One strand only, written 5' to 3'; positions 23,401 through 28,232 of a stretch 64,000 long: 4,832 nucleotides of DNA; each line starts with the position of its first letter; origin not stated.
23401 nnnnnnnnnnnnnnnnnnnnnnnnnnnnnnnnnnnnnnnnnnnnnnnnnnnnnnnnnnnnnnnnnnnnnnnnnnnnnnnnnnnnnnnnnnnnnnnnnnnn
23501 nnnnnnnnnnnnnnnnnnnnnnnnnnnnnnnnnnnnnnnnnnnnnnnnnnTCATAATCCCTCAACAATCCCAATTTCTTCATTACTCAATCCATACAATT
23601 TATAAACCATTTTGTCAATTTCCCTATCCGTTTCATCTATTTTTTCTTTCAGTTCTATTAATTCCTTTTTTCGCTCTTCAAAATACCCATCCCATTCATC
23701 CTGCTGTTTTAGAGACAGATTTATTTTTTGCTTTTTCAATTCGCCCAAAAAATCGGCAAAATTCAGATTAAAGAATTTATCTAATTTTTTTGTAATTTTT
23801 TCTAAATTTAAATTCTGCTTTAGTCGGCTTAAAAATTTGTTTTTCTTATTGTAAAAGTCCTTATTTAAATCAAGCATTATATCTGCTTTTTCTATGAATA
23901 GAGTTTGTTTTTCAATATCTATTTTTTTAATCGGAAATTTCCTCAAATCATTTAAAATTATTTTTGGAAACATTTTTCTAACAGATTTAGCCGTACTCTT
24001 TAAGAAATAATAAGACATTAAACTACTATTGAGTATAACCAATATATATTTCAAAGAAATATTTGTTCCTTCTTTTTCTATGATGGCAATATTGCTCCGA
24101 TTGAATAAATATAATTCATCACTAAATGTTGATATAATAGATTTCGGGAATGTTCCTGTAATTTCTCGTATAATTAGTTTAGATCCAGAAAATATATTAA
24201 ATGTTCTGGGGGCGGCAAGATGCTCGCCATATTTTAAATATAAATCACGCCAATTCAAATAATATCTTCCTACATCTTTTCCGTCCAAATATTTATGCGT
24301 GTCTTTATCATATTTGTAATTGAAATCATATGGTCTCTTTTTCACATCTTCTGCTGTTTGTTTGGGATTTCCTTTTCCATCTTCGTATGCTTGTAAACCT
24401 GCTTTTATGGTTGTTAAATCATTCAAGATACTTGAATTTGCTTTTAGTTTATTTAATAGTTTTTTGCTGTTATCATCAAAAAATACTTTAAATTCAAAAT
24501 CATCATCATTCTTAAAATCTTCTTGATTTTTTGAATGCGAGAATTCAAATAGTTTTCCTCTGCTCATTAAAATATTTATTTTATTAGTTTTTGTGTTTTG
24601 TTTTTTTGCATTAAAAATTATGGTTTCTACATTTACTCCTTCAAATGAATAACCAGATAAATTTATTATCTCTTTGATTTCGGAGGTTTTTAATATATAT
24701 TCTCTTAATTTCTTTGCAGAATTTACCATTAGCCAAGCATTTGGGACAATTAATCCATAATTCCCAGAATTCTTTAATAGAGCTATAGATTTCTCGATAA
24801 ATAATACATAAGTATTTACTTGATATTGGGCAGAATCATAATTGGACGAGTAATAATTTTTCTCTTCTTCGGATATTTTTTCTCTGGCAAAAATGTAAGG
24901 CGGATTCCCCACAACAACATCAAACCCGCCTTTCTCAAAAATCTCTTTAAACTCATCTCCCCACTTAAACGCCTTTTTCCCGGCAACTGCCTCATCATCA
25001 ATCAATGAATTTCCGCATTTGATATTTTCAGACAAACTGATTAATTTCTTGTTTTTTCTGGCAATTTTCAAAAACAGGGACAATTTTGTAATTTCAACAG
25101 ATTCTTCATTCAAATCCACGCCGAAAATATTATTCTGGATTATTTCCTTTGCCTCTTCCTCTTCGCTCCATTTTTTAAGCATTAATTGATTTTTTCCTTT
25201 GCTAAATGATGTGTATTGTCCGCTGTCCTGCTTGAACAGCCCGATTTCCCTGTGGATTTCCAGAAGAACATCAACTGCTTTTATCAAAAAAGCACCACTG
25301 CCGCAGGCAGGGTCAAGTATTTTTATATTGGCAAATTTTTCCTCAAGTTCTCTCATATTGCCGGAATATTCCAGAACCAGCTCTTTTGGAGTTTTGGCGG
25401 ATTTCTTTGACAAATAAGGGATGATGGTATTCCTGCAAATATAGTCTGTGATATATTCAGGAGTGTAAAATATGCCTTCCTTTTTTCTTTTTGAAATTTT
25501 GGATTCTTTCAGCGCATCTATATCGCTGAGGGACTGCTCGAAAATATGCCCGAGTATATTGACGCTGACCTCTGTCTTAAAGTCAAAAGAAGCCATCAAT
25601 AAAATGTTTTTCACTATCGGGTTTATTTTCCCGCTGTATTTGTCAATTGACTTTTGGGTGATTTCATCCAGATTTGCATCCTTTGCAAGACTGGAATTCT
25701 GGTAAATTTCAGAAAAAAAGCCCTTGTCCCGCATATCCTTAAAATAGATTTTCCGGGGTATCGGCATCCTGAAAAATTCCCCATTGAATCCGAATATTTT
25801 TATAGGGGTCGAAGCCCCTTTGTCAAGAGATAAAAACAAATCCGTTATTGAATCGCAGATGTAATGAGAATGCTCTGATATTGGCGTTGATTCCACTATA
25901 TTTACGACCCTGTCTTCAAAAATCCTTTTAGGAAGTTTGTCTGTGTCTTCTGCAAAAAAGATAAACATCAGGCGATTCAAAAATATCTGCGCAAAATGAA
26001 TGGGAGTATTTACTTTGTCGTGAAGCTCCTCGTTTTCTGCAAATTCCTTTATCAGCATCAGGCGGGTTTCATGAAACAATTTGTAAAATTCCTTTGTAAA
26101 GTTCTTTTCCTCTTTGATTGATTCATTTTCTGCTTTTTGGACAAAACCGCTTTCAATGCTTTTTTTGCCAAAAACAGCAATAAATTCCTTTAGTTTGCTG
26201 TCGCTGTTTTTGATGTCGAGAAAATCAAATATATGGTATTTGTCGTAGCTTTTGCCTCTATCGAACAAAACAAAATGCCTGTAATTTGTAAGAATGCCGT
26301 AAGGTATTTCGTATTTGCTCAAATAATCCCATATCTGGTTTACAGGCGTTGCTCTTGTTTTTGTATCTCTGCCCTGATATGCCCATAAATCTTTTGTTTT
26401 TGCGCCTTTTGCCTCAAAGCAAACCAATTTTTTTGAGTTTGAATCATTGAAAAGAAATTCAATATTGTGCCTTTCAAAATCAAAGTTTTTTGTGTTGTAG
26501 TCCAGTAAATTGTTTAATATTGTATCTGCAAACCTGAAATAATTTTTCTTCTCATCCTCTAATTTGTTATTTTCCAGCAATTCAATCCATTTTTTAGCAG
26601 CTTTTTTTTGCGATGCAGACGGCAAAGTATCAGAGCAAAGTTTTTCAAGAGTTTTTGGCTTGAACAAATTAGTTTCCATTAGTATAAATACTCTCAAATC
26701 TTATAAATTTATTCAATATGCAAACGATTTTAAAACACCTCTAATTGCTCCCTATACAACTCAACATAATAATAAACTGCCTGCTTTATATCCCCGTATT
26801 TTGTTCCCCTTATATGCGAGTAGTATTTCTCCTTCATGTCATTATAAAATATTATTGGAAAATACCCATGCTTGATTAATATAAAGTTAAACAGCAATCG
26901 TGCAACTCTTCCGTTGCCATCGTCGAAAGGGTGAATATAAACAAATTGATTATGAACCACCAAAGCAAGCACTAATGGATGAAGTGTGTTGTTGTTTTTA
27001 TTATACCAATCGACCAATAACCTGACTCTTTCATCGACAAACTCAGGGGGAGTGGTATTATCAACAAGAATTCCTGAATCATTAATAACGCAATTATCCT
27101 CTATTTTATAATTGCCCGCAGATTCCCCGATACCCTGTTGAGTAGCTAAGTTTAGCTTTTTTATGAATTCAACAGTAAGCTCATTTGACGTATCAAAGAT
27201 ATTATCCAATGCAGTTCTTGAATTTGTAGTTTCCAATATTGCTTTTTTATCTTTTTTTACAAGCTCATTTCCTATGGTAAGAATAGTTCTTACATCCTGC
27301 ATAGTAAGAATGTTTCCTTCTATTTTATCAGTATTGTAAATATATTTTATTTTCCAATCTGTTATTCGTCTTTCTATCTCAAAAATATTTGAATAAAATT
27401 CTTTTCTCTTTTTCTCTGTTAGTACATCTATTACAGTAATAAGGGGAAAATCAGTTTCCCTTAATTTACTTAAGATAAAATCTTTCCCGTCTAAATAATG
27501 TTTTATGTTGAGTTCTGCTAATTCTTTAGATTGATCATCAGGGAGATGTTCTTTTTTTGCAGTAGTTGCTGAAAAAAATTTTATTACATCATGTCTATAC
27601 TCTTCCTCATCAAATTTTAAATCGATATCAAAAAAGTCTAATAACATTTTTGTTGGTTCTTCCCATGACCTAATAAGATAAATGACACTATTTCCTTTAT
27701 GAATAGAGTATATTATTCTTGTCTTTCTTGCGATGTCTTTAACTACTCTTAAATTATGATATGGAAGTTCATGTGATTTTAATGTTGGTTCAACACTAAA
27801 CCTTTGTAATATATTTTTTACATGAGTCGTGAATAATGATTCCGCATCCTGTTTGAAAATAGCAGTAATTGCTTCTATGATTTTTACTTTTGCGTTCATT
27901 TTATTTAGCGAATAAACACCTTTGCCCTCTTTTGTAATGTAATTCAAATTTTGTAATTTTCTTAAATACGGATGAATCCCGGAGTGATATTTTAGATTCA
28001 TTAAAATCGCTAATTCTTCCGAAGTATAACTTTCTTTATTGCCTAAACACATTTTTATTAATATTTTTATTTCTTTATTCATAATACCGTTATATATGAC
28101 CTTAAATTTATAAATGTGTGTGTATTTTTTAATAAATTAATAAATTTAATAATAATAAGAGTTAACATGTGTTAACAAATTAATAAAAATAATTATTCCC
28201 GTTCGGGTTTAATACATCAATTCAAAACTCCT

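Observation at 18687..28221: A ~9.5 kb AT-rich accessory island sits inside the purS-purL-purQ ... purM gene string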

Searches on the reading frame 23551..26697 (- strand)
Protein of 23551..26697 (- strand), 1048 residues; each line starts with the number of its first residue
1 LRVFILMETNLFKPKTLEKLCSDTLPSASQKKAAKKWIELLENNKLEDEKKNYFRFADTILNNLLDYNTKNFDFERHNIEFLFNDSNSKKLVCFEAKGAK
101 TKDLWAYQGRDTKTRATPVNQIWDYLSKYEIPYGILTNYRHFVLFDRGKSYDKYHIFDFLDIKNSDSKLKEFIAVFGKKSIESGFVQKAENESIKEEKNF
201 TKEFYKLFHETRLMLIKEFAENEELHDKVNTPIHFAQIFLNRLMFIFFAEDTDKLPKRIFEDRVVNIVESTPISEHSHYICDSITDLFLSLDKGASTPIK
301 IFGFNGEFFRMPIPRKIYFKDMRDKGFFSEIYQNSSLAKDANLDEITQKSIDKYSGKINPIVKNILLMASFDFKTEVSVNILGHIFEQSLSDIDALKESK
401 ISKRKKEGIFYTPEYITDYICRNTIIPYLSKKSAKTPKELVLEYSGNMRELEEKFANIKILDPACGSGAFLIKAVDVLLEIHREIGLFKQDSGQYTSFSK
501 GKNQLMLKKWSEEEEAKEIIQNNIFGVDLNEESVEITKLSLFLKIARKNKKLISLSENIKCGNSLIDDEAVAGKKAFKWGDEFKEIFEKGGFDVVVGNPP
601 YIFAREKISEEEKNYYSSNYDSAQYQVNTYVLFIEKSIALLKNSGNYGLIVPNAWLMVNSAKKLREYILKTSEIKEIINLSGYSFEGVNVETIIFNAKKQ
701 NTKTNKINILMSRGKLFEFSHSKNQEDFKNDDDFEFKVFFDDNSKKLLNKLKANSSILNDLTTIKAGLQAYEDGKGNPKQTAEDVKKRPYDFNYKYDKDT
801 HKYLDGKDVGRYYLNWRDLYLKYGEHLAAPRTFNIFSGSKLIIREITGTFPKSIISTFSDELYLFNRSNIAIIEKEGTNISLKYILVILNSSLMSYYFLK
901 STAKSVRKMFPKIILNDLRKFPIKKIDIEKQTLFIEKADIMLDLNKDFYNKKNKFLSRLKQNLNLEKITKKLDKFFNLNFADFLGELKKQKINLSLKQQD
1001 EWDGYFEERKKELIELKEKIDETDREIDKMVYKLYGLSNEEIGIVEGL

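Call 5: search_protein_families(library=pfam, proteins=[window:23551-26697:-], max_evalue=0.01)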
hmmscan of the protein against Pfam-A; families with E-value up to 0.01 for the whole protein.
window:23551-26697:- (1048 aa): 7 families
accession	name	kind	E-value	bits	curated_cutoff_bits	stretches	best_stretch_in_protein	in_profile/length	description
PF07669.17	Eco57I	-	8.1e-46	156.7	25.3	1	522-683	1-168/171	Eco57I restriction-modification methylase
PF02384.22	N6_Mtase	-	1e-20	74.8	20.4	1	380-732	4-264/311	N-6 DNA Methylase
PF12950.13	TaqI_C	-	2.7e-19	70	26.5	1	802-923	2-118/118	TaqI-like C-terminal specificity domain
PF20473.4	MmeI_Mtase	-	5.8e-15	55.6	27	1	446-631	9-176/259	MmeI, DNA-methyltransferase domain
PF01170.24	UPF0020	-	1.5e-07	31.8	22.3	1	459-539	31-94/197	RMKL-like, methyltransferase domain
PF20465.4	MmeI_hel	-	1.7e-06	29.1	27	1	236-309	3-75/75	MmeI, helicase spacer domain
PF13588.12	HSDR_N_2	-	0.0066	17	25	0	104-156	53-105/110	Type I restriction enzyme R protein N terminus (HSDR_N)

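Call 30: search_protein_families(library=padloc, proteins=[window:23551-26697:-], max_evalue=0.01)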
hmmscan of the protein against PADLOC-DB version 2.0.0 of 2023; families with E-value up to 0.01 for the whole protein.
window:23551-26697:- (1048 aa): 63 families (the best 25 are shown)
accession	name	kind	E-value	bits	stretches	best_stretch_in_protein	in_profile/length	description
PDLC03609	REase_MTase_IIG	-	2.9e-79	265.1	2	82-821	78-789/1066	Type IIG restriction enzyme-methyltransferase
PDLC03604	REase_MTase_IIG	-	1.1e-52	177.3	2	358-774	302-726/1011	Type IIG restriction enzyme-methyltransferase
PDLC03629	REase_MTase_IIG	-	3.4e-48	162.2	1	197-704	157-694/1182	Type IIG restriction enzyme-methyltransferase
PDLC03612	REase_MTase_IIG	-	1.3e-39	134.2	4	574-821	785-1045/1247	Type IIG restriction enzyme-methyltransferase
PDLC02643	DrmMI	-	2.1e-33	113.3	2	402-566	550-717/1347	DrmMI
PDLC03335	MTase_II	-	4.5e-29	99.6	2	515-707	132-312/607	Type II methyltransferase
PDLC02521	PglX|PglXI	-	5.7e-27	92.1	3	591-725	481-611/1174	PglX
PDLC02529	PglX|PglXI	-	1.7e-25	87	1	403-714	195-484/1189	PglX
PDLC03596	REase_MTase_IIG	-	2.2e-24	83.6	2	581-712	700-832/1148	Type IIG restriction enzyme-methyltransferase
PDLC03348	MTase_II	-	2.9e-24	83.6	1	435-906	224-644/727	Type II methyltransferase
PDLC02525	PglX|PglXI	-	5.7e-24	82.7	2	590-699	454-563/607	PglX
PDLC03601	REase_MTase_IIG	-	6.5e-24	81.8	3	586-701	668-783/1110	Type IIG restriction enzyme-methyltransferase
PDLC02527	PglX|PglXI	-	1.1e-23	81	2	456-550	302-396/1332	PglX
PDLC02638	DrmMI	-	1.3e-23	81.1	2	402-566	549-716/935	DrmMI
PDLC03600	REase_MTase_IIG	-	7.1e-23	78.5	2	592-727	497-628/1205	Type IIG restriction enzyme-methyltransferase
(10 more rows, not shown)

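Call 31: search_protein_families(library=ncbifam, proteins=[window:23551-26697:-], max_evalue=0.01)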
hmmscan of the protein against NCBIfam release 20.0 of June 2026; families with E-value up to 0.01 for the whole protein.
window:23551-26697:- (1048 aa): 9 families
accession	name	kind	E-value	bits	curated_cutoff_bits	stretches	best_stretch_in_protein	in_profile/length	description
NF033452.1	BREX_1_MTaseX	exception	1.7e-34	118.9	500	2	591-732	507-649/1210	BREX-1 system adenine-specific DNA-methyltransferase PglX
NF033455.1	BREX_6_MTaseX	exception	7.2e-27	93.4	900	2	582-698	545-656/1319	BREX-6 system adenine-specific DNA-methyltransferase PglX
NF033451.1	BREX_2_MTaseX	equivalog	1.7e-21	75.7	400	1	402-712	190-483/1185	BREX-2 system adenine-specific DNA-methyltransferase PglX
NF047738.1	antiphage_MADS2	equivalog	2.1e-17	62.7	720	1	457-702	332-570/654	methylation-associated defense system DNA methyltransferase MAD2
NF033454.1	BREX_5_MTaseX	exception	7e-14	50.4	900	2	454-545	299-368/1404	BREX-5 system adenine-specific DNA-methyltransferase PglX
TIGR02987.1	met_A_Alw26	exception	7.3e-12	44.8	353.5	1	505-995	48-511/523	Alw26I/Eco31I/Esp3I family type II restriction adenine-specific DNA-methyltransferase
TIGR03534.1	RF_mod_PrmC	equivalog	3.1e-05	23.5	199.1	1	457-612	89-177/253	peptide chain release factor N(5)-glutamine methyltransferase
NF008748.0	PRK11783.1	equivalog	4.2e-05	22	466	1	456-610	192-321/704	bifunctional 23S rRNA (guanine(2069)-N(7))-methyltransferase RlmK/23S rRNA (guanine(2445)-N(2))-methyltransferase RlmL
TIGR00536.1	hemK_fam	subfamily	0.0077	15.3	115.5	0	580-612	172-203/286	HemK family protein methyltransferase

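Call 32: search_protein_families(library=phrogs, proteins=[window:23551-26697:-], max_evalue=0.01)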
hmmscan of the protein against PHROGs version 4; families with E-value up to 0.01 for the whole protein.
window:23551-26697:- (1048 aa): 7 families
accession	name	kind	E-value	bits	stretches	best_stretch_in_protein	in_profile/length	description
phrog_31645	-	unknown function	4.3e-89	300.9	3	449-1041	467-1054/1075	-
phrog_2713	-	unknown function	1.2e-24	88.3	1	458-1034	214-514/520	-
phrog_16674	-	other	7.4e-24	84.5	2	592-684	675-767/1364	DNA methyltransferase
phrog_25988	-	unknown function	2.8e-23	82.2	2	402-566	544-711/1429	-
phrog_1600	-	other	1.4e-08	34.7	1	589-760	127-299/489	DNA methyltransferase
phrog_11801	-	other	0.00049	18.3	1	592-673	231-303/2269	DNA methyltransferase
phrog_14586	-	unknown function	0.00073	20.1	1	592-664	5-67/248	-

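Call 74: search_solved_structures(query=window:23551-26697:-, max_evalue=0.00001)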
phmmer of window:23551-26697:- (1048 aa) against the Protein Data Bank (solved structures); distinct sequences matched with E-value up to 0.00001: 10.
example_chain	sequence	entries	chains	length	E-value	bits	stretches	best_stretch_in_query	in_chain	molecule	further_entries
7lni_A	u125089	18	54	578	7.8e-12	47.2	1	404-726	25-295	Site-specific DNA-methyltransferase (adenine-specific)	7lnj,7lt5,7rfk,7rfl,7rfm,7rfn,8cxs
8cxz_A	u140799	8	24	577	7.9e-12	47.2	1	404-726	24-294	Site-specific DNA-methyltransferase (adenine-specific)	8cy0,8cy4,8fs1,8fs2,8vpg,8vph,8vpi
8c45_A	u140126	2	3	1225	1.3e-10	43.1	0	591-693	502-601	site-specific DNA-methyltransferase (adenine-specific)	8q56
8zek_A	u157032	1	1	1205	8.1e-09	37.2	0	592-693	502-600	site-specific DNA-methyltransferase (adenine-specific)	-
9ewz_C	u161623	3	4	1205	8.2e-09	37.2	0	592-693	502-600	Adenine-specific methyltransferase BrxX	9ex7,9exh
7qw5_A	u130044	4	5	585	4.1e-07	31.6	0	586-718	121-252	Modification methylase BseCI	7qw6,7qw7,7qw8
2ibs_A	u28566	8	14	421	6.8e-07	30.9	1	589-695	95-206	Modification methylase TaqI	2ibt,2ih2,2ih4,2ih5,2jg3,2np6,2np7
1g38_A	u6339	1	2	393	7e-07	30.8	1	589-695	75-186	MODIFICATION METHYLASE TAQI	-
1aqi_A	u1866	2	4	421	7.3e-07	30.8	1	589-695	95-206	ADENINE-N6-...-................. TAQI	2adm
1aqj_A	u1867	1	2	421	7.3e-07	30.8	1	589-695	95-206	ADENINE-N6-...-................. TAQI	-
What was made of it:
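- Closest known: MmeI/Eco57I-family type IIG restriction-modification enzymes. Different: Only profile-level similarity was found; the best solved relatives match the methylase core alone (call 74).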

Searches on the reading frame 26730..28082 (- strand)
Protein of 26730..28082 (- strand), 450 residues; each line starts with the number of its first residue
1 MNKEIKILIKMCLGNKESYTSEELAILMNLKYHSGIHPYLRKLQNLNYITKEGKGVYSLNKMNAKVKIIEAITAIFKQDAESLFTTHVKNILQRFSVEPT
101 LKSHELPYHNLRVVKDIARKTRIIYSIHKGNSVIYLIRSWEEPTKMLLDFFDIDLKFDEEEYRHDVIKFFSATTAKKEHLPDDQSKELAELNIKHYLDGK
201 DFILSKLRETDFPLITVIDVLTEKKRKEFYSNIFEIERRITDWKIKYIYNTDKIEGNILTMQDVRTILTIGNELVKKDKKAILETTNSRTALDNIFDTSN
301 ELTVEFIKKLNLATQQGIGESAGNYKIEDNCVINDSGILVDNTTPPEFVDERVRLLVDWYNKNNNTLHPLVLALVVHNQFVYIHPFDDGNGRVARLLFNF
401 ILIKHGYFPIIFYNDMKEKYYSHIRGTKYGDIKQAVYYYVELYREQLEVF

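Call 5: search_protein_families(library=pfam, proteins=[window:26730-28082:-], max_evalue=0.01)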
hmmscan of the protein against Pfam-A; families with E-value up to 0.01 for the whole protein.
window:26730-28082:- (450 aa): 1 family
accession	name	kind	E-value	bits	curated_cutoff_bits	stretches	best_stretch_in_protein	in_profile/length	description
PF02661.23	Fic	-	6.1e-17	62.7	24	1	302-402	2-93/93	Fic/DOC family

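Call 30: search_protein_families(library=padloc, proteins=[window:26730-28082:-], max_evalue=0.01)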
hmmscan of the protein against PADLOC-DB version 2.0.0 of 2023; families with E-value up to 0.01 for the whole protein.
window:26730-28082:- (450 aa): 7 families
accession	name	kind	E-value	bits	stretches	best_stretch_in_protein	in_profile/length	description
PDLC04836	PDC-S04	-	4.8e-30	102.5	1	217-427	5-212/244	-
PDLC03963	SoFic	-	2.4e-27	94.3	1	250-447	63-264/361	-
PDLC04840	PDC-S04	-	2e-23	81.3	1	240-435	8-207/227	-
PDLC04837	PDC-S04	-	9.3e-22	75.4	1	243-438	25-219/234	-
PDLC04966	PDC-S24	-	3.5e-14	50.5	1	345-409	279-343/497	-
PDLC04839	PDC-S04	-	8.4e-13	46.5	1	374-434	130-193/205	-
PDLC04838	PDC-S04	-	8.7e-06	23.7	1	378-407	138-167/209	-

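Call 31: search_protein_families(library=ncbifam, proteins=[window:26730-28082:-], max_evalue=0.01)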
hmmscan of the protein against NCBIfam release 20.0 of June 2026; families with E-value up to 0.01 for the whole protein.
window:26730-28082:- (450 aa): 3 families
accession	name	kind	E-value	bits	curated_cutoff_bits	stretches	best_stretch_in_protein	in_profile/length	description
NF046030.1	ProtAdlyltaseSoFic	equivalog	2.2e-10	40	550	1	343-433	150-249/361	protein adenylyltransferase Fic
TIGR02613.1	mob_myst_B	hypoth_equivalog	3.9e-08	33.4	124.4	1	360-410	99-149/186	mobile mystery protein B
NF041381.1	XopAC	subfamily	4.8e-06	25.5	450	1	357-418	360-427/451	XopAC/AvrAC family type III secretion system effector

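Call 32: search_protein_families(library=phrogs, proteins=[window:26730-28082:-], max_evalue=0.01)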
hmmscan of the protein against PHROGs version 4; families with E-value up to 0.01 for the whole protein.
window:26730-28082:- (450 aa): 6 families
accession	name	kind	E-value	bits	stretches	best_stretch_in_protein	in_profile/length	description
phrog_11900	-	unknown function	2.5e-29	103.4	1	235-440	5-213/230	-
phrog_5978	-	unknown function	1.1e-28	101.4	1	231-424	40-246/364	-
phrog_13548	-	unknown function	8.7e-09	35.8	1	228-408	50-226/379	-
phrog_23170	-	unknown function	6.2e-07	30.3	1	301-407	41-148/191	-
phrog_12747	-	unknown function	9.3e-05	23.1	1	380-407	134-161/211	-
phrog_10690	-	unknown function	0.00038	20.6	1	370-407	265-303/346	-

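Call 39: find_related_loci(query=window:26730-28082:-, collection=viral_contigs, flank=8000)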
Query window:26730-28082:- (450 aa) in viral_contigs; peptide patterns used: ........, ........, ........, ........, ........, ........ (x = any residue, [..] = any of these).
4 stretches matched a pattern, but none encodes a relative of the query by tblastn (E <= 1e-3).
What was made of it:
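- Fic has no relative on viral contigs (call 39).
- Tried and rejected: Viral-contig scan with Fic: no relatives (call 39).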

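Call 73: search_solved_structures(query=window:26730-28082:-, max_evalue=0.001)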
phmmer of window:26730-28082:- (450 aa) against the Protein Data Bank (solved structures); distinct sequences matched with E-value up to 0.001: 29.
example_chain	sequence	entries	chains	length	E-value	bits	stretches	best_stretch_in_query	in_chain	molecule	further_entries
5jj6_A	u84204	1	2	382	3.2e-22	82.1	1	226-440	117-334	Adenosine monophosphate-protein transferase FICD homolog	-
6i7g_A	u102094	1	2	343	7.3e-22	80.9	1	199-440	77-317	Adenosine monophosphate-protein transferase FICD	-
4u04_A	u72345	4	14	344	7.3e-22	80.9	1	199-440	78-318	Adenosine monophosphate-protein transferase FICD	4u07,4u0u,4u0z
6i7j_A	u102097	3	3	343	8.4e-22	80.7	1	199-440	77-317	Adenosine monophosphate-protein transferase FICD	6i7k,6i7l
6i7i_A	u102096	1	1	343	1.2e-21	80.2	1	199-440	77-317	Adenosine monophosphate-protein transferase FICD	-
3cuc_A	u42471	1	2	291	1.5e-21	79.9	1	238-422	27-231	Protein of unknown function with a Fic domain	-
6i7h_A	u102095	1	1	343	1.7e-21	79.7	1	199-440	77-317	Adenosine monophosphate-protein transferase FICD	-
5jj7_A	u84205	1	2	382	3e-21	78.9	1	232-440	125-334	Adenosine monophosphate-protein transferase FICD homolog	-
9yz5_A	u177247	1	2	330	5.8e-21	78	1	199-440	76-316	Protein adenylyltransferase FICD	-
4u0s_A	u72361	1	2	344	6.7e-21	77.8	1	199-440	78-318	Adenosine monophosphate-protein transferase FICD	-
6zmd_B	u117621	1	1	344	1.8e-20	76.4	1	199-439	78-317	Protein adenylyltransferase FICD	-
7b7z_A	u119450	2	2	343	2e-20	76.2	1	199-440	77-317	Protein adenylyltransferase FICD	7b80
4rgl_A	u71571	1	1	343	3.9e-12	48.9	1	244-414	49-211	Filamentation induced by cAMP protein Fic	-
4x2e_A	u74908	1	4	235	1.6e-11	46.8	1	244-439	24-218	Fic family protein putative filamentation induced by cAMP protein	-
7xux_A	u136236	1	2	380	3.9e-11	45.6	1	251-408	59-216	Fido domain-containing protein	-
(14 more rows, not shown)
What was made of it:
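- On Fic AMP-transferase, class II: Fic domain 6e-17 (call 5); FICD 3e-22 (call 73).
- Closest known: Class II Fic AMP-transferases. Same: The best PDB hits are FICD at 3e-22 (call 73).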
